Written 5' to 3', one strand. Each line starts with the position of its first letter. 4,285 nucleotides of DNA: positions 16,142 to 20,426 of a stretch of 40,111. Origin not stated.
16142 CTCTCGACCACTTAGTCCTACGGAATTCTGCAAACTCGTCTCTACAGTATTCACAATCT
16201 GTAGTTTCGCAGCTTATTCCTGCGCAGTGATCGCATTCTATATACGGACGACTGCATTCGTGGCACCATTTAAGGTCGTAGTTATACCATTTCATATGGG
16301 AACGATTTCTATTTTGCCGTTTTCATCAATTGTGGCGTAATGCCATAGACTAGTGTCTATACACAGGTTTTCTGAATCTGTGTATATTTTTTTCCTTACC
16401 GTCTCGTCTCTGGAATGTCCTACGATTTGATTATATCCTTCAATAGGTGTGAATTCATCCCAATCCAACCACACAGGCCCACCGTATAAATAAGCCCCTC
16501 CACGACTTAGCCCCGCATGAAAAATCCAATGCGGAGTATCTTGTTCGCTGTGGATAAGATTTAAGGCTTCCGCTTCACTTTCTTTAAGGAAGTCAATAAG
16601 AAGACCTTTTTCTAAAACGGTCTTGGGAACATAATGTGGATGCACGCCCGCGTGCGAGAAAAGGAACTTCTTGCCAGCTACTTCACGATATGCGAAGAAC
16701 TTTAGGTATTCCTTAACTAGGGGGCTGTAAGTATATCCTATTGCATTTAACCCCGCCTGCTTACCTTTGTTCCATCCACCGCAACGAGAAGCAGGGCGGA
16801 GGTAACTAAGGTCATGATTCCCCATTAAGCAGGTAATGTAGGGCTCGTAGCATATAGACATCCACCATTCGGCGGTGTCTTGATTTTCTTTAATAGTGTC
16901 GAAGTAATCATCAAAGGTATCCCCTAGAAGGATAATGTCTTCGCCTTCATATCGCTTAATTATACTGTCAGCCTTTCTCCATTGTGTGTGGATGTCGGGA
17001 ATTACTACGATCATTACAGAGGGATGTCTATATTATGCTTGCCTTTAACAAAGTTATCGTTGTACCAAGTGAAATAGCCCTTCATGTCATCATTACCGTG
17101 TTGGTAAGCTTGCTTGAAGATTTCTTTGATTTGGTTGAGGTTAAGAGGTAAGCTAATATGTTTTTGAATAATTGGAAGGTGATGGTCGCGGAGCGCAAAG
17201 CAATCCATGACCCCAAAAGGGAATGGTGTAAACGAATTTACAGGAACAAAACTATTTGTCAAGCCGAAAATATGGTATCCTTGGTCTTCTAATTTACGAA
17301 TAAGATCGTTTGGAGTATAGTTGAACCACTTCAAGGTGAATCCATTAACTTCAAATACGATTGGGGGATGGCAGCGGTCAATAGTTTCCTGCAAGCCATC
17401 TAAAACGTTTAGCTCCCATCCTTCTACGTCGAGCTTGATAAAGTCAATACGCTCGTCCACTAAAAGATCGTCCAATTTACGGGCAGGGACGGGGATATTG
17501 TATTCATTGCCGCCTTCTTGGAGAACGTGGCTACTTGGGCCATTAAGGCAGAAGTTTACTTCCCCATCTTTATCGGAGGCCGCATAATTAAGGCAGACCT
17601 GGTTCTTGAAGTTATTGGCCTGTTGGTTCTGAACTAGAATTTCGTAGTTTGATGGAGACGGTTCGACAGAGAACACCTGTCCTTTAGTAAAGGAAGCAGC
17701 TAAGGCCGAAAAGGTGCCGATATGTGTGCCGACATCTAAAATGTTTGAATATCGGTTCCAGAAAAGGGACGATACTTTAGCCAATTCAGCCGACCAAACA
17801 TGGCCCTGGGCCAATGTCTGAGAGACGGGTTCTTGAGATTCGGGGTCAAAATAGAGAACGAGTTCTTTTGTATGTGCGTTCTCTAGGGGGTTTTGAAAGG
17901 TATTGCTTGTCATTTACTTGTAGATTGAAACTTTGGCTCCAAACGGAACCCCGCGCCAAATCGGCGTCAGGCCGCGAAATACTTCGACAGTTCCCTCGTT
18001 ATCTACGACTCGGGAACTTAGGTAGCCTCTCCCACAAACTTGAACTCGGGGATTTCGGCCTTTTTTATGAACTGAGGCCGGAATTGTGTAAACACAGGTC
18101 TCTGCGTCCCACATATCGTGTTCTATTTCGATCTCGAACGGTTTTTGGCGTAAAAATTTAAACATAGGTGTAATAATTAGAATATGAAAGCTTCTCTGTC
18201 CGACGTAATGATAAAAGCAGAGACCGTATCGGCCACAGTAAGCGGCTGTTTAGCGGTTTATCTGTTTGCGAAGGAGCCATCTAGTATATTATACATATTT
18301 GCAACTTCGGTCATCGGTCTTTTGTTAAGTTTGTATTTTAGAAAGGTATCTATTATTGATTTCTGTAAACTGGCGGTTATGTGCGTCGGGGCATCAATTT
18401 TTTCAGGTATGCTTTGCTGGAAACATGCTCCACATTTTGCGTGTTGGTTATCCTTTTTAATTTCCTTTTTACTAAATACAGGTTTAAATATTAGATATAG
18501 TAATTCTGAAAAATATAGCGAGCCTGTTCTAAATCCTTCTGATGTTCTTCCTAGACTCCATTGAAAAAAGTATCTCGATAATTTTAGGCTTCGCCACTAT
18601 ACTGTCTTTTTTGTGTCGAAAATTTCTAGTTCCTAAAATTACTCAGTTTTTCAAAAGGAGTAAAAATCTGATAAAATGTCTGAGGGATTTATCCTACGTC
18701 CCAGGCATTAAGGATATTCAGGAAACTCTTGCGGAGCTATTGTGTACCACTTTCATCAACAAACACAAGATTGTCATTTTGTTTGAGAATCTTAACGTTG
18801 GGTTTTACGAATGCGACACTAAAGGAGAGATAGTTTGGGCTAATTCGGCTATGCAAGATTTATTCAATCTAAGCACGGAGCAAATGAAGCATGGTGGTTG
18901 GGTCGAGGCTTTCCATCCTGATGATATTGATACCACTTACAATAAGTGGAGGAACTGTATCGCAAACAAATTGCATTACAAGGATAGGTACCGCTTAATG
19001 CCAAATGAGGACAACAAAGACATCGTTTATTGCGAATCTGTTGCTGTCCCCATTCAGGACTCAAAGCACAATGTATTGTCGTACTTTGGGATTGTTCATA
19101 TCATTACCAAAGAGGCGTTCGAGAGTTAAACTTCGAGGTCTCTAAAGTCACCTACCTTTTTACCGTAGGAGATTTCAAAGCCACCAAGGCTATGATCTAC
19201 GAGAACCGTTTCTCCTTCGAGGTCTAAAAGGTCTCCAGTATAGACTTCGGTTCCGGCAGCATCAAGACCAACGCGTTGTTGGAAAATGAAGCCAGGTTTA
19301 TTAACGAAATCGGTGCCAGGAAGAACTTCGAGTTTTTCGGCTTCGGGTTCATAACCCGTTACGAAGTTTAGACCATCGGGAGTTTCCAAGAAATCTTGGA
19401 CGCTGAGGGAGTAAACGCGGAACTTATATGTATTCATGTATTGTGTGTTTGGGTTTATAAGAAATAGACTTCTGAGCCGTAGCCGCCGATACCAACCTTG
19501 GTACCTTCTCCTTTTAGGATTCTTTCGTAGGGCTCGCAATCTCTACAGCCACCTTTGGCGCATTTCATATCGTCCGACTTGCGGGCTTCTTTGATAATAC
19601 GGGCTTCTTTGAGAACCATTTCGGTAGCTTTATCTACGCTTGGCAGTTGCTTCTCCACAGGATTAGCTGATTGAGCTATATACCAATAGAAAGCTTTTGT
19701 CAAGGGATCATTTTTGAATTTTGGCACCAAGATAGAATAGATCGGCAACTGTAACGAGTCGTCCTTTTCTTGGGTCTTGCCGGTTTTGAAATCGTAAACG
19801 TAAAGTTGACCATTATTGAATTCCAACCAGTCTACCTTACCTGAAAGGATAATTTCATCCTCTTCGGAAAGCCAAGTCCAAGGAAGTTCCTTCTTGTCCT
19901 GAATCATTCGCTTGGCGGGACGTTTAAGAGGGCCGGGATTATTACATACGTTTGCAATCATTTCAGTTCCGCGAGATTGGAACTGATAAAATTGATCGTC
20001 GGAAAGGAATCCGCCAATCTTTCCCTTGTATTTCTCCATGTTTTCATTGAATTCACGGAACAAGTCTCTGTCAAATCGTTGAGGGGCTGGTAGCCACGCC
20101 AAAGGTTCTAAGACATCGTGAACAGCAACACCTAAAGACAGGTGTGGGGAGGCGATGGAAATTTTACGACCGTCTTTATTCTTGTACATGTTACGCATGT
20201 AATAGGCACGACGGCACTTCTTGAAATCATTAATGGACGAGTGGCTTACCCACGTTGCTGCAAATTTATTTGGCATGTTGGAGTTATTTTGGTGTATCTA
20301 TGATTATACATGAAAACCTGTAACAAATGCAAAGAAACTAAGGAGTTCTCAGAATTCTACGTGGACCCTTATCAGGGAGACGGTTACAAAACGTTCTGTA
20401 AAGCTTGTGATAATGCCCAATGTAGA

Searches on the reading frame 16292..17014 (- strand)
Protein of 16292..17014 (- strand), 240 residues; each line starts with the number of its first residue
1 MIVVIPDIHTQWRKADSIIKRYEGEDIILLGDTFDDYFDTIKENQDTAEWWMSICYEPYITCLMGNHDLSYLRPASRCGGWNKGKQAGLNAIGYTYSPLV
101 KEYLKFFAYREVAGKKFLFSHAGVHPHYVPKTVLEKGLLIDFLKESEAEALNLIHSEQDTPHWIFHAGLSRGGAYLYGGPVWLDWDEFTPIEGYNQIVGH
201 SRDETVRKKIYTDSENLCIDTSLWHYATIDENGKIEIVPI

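Call 20: search_protein_families(library=pfam, proteins=[window:16292-17014:-], max_evalue=0.01)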
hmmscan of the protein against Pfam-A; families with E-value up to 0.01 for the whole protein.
window:16292-17014:- (240 aa): 3 families
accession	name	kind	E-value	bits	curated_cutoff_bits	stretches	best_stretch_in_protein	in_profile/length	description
PF00149.33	Metallophos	-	2.5e-12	48.1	21.5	1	2-190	3-179/191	Calcineurin-like phosphoesterase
PF03338.20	Pox_J1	-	0.0018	18.7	27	1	88-143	54-108/145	Poxvirus J1 protein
PF12850.12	Metallophos_2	-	0.0078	16.7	27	0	2-125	3-93/154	Calcineurin-like phosphoesterase superfamily domain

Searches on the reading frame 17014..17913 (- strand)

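Call 20: search_protein_families(library=pfam, proteins=[window:17014-17913:-], max_evalue=0.01)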
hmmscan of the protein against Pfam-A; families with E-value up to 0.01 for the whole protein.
window:17014-17913:- (299 aa): 3 families
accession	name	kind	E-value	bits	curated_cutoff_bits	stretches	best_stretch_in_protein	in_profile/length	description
PF05050.19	Methyltransf_21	-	4.2e-24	86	22.7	1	60-214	1-172/173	Methyltransferase FkbM domain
PF02475.24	TRM5-TYW2_MTfase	-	0.0073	16.7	28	0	57-106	39-89/164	TRM5/TYW2 methyltransferase domain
PF05575.17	V_cholerae_RfbT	-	0.0083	15.9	27.9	0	57-179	82-215/286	Vibrio cholerae RfbT protein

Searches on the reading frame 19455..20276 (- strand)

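Call 20: search_protein_families(library=pfam, proteins=[window:19455-20276:-], max_evalue=0.01)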
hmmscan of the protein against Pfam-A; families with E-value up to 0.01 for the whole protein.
window:19455-20276:- (273 aa): 2 families
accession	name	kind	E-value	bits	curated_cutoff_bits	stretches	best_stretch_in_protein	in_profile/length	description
PF12705.13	PDDEXK_1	-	7.5e-18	65.8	22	1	10-248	2-241/247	PD-(D/E)XK nuclease superfamily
PF01930.23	Cas_Cas4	-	0.00011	22.7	22.7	1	144-250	52-155/160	Domain of unknown function DUF83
